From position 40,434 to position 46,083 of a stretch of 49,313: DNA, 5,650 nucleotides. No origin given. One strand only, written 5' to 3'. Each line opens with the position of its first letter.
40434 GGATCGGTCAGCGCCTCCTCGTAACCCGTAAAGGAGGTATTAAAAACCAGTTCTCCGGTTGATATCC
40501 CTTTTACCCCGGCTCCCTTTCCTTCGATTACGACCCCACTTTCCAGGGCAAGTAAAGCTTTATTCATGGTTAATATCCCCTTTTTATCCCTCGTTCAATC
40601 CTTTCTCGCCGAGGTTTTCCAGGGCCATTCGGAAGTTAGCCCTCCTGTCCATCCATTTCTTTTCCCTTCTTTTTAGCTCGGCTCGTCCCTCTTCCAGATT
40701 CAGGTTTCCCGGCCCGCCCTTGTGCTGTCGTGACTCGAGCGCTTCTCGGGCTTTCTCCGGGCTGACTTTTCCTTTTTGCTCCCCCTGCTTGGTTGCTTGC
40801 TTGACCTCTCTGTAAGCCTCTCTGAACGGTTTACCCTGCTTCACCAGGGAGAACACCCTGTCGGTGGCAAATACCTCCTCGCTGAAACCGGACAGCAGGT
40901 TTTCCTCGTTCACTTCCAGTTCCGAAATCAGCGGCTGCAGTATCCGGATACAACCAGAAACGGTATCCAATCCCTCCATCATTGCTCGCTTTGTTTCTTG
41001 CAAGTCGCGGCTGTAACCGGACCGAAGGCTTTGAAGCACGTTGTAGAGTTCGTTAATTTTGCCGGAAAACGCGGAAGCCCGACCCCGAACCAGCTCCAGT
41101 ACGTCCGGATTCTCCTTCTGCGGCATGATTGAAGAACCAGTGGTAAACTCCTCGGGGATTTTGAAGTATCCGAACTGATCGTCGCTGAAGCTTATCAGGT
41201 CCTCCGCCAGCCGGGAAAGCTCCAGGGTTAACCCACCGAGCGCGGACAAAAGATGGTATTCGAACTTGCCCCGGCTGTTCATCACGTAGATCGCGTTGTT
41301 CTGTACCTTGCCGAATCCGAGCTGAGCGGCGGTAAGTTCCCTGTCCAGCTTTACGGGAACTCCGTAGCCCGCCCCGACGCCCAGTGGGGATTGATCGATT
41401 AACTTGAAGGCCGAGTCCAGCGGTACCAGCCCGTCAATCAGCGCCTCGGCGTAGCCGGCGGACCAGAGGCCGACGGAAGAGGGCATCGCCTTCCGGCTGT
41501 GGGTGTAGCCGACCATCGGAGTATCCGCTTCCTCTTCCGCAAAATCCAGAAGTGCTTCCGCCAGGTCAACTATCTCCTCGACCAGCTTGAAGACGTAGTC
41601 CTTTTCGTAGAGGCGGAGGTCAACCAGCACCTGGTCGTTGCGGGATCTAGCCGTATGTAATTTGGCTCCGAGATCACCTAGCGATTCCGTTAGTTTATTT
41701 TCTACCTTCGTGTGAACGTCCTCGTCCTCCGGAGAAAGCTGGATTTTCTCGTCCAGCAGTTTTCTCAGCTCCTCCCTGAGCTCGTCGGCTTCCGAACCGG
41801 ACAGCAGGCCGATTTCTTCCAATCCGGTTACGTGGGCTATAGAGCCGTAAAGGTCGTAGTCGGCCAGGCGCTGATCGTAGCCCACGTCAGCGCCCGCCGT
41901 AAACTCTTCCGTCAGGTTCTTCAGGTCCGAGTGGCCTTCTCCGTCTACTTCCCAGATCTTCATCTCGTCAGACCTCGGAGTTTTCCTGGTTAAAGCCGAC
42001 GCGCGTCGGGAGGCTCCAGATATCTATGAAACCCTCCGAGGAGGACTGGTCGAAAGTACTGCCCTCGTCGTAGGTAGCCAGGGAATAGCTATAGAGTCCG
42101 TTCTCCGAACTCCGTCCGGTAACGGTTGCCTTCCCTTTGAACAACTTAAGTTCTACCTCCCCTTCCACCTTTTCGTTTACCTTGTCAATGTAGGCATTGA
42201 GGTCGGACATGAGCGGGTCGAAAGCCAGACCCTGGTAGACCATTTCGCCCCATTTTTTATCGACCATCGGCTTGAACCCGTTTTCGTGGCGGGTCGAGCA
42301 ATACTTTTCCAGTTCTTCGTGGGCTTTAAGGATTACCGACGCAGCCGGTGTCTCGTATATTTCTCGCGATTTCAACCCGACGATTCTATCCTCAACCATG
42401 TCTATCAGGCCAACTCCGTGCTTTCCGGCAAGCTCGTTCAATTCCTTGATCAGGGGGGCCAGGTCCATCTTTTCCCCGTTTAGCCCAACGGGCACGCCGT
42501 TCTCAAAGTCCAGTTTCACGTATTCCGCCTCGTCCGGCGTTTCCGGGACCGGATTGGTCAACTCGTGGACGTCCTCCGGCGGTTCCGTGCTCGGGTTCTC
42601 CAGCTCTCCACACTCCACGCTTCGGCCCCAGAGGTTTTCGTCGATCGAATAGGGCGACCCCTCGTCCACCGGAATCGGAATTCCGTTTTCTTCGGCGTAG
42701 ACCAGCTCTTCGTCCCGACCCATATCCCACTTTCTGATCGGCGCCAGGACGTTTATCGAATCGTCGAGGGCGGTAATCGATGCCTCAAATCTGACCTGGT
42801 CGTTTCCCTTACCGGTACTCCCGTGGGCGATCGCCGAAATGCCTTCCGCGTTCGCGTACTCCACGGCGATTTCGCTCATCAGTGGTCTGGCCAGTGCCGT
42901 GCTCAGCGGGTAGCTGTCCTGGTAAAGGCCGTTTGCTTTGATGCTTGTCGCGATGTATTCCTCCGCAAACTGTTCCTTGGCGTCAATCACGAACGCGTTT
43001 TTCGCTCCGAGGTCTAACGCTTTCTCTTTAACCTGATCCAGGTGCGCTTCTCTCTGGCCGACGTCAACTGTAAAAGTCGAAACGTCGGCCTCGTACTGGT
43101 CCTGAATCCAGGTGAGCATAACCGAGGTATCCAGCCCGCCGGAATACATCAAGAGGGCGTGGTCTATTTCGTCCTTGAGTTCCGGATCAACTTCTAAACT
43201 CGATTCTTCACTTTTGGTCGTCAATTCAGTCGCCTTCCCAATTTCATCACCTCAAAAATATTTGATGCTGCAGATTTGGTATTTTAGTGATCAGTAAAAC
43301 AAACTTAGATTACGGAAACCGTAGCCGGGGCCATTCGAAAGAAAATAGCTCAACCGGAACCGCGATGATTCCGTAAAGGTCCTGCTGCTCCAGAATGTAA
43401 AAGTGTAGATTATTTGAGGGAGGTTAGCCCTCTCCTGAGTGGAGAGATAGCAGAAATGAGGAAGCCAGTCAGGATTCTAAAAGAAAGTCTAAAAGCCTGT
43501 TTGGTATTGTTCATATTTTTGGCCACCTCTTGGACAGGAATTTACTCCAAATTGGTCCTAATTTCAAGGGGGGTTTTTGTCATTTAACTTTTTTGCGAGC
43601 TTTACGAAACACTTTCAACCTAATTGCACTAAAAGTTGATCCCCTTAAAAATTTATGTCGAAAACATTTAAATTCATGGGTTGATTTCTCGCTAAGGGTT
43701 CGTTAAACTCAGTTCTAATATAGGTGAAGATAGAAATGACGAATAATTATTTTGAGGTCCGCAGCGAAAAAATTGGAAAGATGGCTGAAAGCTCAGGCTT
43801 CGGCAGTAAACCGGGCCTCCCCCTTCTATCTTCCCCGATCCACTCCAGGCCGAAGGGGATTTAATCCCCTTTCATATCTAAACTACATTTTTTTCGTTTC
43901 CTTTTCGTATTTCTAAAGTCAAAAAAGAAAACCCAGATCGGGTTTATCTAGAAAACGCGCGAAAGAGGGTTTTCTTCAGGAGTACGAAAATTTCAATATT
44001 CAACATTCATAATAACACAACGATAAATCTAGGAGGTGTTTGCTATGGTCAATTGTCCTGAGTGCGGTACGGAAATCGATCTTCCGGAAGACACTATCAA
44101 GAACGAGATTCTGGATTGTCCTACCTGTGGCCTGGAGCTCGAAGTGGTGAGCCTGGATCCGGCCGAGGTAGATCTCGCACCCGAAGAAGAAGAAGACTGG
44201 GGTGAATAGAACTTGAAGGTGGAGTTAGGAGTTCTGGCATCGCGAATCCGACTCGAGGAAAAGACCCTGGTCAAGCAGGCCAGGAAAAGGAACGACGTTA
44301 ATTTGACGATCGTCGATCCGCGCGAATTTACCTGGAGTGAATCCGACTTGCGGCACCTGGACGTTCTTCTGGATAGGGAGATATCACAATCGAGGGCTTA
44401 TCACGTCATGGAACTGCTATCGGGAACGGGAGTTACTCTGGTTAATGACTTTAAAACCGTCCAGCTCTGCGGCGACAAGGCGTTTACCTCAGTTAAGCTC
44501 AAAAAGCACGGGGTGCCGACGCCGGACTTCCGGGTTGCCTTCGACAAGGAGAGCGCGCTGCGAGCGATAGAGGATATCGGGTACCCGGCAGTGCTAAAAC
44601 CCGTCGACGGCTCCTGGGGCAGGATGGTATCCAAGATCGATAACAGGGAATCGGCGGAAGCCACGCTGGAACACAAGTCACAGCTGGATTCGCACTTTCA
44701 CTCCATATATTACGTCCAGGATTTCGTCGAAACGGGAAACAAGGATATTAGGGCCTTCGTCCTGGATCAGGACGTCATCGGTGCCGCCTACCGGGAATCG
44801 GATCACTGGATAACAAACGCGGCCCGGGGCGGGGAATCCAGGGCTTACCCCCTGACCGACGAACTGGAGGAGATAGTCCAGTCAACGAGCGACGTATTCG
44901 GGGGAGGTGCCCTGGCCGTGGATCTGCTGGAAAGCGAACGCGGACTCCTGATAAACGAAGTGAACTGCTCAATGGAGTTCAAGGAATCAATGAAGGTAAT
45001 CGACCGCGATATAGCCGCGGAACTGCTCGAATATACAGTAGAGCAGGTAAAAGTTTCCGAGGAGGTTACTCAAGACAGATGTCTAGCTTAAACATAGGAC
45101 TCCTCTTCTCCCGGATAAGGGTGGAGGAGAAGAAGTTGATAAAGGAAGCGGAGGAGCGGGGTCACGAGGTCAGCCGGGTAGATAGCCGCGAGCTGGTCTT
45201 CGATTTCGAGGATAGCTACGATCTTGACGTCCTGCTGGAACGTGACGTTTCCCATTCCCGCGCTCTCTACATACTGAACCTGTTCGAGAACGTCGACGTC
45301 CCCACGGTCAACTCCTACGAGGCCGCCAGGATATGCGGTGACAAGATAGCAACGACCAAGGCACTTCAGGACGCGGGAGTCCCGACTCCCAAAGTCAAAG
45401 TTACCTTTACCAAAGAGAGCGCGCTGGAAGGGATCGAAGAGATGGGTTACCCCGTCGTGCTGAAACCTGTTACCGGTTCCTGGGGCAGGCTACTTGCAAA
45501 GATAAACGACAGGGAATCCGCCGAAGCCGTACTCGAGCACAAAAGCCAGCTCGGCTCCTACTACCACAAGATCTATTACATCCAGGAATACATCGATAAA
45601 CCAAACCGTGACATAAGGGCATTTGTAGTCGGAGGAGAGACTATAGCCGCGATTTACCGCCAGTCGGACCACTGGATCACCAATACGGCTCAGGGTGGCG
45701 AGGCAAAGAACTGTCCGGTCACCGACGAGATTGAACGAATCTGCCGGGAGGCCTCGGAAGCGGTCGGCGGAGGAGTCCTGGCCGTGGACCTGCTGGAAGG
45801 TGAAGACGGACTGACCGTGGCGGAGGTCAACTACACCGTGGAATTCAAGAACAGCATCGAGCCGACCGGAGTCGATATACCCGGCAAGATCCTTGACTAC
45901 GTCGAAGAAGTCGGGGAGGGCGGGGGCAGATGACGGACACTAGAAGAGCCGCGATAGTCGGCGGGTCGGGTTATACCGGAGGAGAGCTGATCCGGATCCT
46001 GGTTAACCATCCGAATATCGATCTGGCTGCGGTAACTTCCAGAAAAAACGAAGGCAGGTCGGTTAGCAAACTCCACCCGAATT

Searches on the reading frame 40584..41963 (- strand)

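Call 40: search_protein_families(library=pfam, proteins=[window:40584-41963:-], max_evalue=0.00001)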
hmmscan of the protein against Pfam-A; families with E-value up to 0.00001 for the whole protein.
window:40584-41963:- (459 aa): 1 family
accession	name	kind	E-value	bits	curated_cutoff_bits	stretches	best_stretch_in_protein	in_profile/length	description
PF00206.25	Lyase_1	-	4.7e-48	164.6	27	1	28-297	19-308/312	Lyase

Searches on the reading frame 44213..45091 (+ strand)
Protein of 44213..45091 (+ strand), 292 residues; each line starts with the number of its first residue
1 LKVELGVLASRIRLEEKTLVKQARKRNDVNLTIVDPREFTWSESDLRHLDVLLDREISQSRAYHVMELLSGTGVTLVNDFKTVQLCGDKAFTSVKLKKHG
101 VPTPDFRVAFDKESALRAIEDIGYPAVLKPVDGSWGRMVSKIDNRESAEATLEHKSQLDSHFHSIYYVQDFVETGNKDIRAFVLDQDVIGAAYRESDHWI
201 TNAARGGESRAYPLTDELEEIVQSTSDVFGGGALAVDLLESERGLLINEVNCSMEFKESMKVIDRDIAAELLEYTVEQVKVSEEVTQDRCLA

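Call 77: search_protein_families(library=pfam, proteins=[window:44213-45091:+], max_evalue=0.00001)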
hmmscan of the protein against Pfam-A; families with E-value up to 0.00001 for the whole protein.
window:44213-45091:+ (292 aa): 4 families
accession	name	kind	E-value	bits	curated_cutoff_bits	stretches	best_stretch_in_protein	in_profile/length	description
PF08443.16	RimK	-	2.9e-28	99.2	21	1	88-274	3-187/188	RimK-like ATP-grasp domain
PF22626.3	LysX_preATP_grasp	-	3e-13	50.1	27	1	5-84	1-83/84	LysX preATP-grasp domain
PF02655.19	ATP-grasp_3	-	1.4e-08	35.4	23.2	1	86-251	1-154/160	ATP-grasp domain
PF02222.28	ATP-grasp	-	2.7e-08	34.1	27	1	96-171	3-75/179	ATP-grasp domain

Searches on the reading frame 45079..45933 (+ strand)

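Call 77: search_protein_families(library=pfam, proteins=[window:45079-45933:+], max_evalue=0.00001)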
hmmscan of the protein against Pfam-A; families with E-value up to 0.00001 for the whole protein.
window:45079-45933:+ (284 aa): 6 families
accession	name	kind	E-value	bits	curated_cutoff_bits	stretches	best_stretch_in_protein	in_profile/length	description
PF08443.16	RimK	-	8e-27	94.5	21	1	88-275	3-188/188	RimK-like ATP-grasp domain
PF22626.3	LysX_preATP_grasp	-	1.2e-24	86.6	27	1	6-85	1-84/84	LysX preATP-grasp domain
PF02655.19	ATP-grasp_3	-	7.3e-10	39.6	23.2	1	86-251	1-154/160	ATP-grasp domain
PF02955.21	GSH-S_ATP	-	1.6e-09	37.9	23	1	103-228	12-138/175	Prokaryotic glutathione synthetase, ATP-grasp domain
PF02222.28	ATP-grasp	-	1.9e-06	28.1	27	1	95-250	2-159/179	ATP-grasp domain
PF14397.11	ATPgrasp_ST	-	3.3e-06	27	31.4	0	75-151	8-88/278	Sugar-transfer associated ATP-grasp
